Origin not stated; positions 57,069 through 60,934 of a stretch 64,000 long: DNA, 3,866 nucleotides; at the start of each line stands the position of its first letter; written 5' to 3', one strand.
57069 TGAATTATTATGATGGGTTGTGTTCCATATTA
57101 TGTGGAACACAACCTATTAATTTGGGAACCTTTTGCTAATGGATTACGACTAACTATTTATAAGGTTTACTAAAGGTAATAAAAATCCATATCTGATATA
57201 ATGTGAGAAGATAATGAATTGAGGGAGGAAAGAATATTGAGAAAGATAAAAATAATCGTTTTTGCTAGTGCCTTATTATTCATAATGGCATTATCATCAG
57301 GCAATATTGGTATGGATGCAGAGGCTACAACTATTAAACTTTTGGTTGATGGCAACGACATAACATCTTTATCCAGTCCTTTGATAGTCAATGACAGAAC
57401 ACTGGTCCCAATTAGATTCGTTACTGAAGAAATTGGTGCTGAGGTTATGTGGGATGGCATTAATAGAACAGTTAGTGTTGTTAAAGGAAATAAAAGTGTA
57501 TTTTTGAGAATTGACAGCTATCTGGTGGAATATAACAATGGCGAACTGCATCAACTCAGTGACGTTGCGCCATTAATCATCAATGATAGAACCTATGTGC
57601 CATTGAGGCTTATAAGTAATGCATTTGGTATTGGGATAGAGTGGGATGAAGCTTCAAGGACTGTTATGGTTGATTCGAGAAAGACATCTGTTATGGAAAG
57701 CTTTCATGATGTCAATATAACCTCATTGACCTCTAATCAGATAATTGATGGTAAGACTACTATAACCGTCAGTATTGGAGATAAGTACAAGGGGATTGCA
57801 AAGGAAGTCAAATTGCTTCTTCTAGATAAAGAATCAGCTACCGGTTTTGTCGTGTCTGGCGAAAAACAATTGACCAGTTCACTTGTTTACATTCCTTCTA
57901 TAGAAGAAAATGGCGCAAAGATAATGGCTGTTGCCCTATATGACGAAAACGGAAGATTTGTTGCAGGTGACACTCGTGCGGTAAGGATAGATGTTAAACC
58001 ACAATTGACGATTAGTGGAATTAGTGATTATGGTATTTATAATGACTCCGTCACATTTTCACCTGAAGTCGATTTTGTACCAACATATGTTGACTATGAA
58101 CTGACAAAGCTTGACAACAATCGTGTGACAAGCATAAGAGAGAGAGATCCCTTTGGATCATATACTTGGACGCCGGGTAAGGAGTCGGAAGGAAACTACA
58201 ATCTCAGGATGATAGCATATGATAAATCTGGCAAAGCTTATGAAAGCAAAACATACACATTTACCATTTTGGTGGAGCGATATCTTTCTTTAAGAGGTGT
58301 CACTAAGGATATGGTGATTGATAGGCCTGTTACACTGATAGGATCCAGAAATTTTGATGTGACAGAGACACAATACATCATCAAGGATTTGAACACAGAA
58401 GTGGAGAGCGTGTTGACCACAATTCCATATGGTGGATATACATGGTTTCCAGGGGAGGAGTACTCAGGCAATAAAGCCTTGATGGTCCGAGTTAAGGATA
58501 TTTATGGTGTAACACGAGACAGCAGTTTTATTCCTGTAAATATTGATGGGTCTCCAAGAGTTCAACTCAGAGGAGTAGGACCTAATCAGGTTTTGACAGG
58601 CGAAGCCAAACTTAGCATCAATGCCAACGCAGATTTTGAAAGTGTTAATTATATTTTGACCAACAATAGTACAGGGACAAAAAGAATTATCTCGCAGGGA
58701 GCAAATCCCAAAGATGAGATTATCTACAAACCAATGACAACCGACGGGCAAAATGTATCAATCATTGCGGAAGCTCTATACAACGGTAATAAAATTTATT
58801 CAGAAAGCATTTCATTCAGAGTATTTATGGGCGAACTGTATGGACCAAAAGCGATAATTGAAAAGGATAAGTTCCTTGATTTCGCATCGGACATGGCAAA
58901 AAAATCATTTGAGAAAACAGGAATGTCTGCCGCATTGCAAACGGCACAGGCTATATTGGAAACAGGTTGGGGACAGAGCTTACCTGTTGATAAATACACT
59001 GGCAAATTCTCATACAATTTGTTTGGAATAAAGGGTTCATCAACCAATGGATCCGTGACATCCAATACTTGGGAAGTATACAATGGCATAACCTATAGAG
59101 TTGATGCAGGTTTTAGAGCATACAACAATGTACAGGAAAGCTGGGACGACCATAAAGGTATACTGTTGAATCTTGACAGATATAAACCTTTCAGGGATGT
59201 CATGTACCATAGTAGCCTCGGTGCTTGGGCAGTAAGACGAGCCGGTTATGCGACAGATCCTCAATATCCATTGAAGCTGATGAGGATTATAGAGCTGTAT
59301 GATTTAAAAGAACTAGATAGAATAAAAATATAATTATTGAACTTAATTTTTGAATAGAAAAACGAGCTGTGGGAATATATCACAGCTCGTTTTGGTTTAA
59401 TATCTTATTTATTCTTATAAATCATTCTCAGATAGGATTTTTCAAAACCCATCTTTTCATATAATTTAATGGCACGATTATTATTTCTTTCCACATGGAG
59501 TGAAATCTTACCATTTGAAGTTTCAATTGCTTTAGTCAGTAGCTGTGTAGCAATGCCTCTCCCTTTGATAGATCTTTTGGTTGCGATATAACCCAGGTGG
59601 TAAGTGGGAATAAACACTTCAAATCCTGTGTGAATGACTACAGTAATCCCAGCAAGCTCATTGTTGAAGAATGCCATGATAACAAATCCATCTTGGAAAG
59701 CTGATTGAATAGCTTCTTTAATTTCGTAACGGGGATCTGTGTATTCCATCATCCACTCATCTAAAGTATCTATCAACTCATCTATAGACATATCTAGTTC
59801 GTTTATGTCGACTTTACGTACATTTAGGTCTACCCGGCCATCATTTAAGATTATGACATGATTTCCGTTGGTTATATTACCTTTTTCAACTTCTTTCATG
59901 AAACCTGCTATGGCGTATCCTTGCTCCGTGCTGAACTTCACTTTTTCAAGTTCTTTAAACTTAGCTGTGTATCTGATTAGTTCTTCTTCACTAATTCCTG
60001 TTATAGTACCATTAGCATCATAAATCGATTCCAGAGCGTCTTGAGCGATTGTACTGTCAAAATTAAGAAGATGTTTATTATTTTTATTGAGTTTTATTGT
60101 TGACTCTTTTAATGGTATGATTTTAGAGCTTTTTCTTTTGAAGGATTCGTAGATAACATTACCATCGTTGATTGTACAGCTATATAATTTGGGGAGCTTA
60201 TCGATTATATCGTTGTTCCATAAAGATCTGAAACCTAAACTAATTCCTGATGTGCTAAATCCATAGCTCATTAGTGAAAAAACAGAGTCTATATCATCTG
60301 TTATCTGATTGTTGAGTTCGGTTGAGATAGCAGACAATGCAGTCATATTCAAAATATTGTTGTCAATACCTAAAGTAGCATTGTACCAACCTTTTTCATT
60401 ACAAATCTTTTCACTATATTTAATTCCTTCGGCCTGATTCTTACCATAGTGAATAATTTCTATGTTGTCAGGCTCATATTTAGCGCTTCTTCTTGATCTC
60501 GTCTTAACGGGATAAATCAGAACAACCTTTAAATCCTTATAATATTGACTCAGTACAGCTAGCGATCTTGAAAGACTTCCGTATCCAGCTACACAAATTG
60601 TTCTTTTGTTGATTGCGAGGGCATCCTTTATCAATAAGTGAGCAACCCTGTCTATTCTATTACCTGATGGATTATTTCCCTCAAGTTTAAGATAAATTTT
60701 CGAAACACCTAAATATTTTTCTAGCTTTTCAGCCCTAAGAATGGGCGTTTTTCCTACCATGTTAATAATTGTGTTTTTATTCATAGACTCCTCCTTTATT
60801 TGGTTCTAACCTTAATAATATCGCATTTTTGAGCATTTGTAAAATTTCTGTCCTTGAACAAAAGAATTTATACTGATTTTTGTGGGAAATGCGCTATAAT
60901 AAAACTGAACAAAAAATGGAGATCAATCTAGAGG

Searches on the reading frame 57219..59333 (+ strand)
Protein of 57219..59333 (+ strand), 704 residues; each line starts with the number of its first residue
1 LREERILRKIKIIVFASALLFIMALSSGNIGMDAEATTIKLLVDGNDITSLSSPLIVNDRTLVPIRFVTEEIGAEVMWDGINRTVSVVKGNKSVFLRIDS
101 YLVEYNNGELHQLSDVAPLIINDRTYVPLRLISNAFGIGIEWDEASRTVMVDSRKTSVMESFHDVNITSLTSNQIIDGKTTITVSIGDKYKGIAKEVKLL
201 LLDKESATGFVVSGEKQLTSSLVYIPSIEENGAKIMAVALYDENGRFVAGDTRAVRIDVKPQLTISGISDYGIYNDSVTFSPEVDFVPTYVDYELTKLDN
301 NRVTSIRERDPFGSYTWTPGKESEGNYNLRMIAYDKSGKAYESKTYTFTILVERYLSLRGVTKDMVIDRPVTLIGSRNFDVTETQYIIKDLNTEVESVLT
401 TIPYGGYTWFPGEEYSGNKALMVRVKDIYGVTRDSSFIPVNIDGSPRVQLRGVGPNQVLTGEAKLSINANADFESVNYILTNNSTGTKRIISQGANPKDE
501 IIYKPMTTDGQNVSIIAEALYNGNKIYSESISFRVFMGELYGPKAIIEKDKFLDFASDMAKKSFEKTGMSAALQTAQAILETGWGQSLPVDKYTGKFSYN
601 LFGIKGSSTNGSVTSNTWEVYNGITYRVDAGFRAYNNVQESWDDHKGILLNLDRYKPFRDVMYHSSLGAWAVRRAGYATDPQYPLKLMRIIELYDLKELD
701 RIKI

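Call 27: search_protein_families(library=pfam, max_evalue=0.0001, proteins=[window:57219-59333:+])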
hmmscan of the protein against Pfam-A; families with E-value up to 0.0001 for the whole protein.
window:57219-59333:+ (704 aa): 3 families
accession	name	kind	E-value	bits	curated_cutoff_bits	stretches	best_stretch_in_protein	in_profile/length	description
PF07833.16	Cu_amine_oxidN1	-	3e-30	104.8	24.2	1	43-150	2-107/108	Copper amine oxidase N-terminal domain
PF01832.25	Glucosaminidase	-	3.2e-26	92.8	30.2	1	558-696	2-123/123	Mannosyl-glycoprotein endo-beta-N-acetylglucosaminidase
PF19077.6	Big_13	-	1.6e-06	29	27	0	261-350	5-100/102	Bacterial Ig-like domain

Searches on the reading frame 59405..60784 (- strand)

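Call 27: search_protein_families(library=pfam, max_evalue=0.0001, proteins=[window:59405-60784:-])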
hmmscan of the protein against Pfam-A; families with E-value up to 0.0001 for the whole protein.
window:59405-60784:- (459 aa): 6 families
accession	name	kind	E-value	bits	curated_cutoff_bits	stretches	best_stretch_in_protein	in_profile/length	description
PF00291.31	PALP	-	3.9e-30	105.6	35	1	9-314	4-294/295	Pyridoxal-phosphate dependent enzyme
PF00583.31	Acetyltransf_1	-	8.1e-15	55.6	20.7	1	343-447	11-116/116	Acetyltransferase (GNAT) family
PF13508.13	Acetyltransf_7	-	4.8e-10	40.1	27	1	368-449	5-84/84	Acetyltransferase (GNAT) domain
PF08445.16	FR47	-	3.3e-08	33.9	22.1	1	396-450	23-80/86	FR47-like protein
PF13673.13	Acetyltransf_10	-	1.4e-07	32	23.6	1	357-450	20-110/128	Acetyltransferase (GNAT) domain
PF13527.13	Acetyltransf_9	-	1.9e-05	25.1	25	0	335-448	11-125/127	Acetyltransferase (GNAT) domain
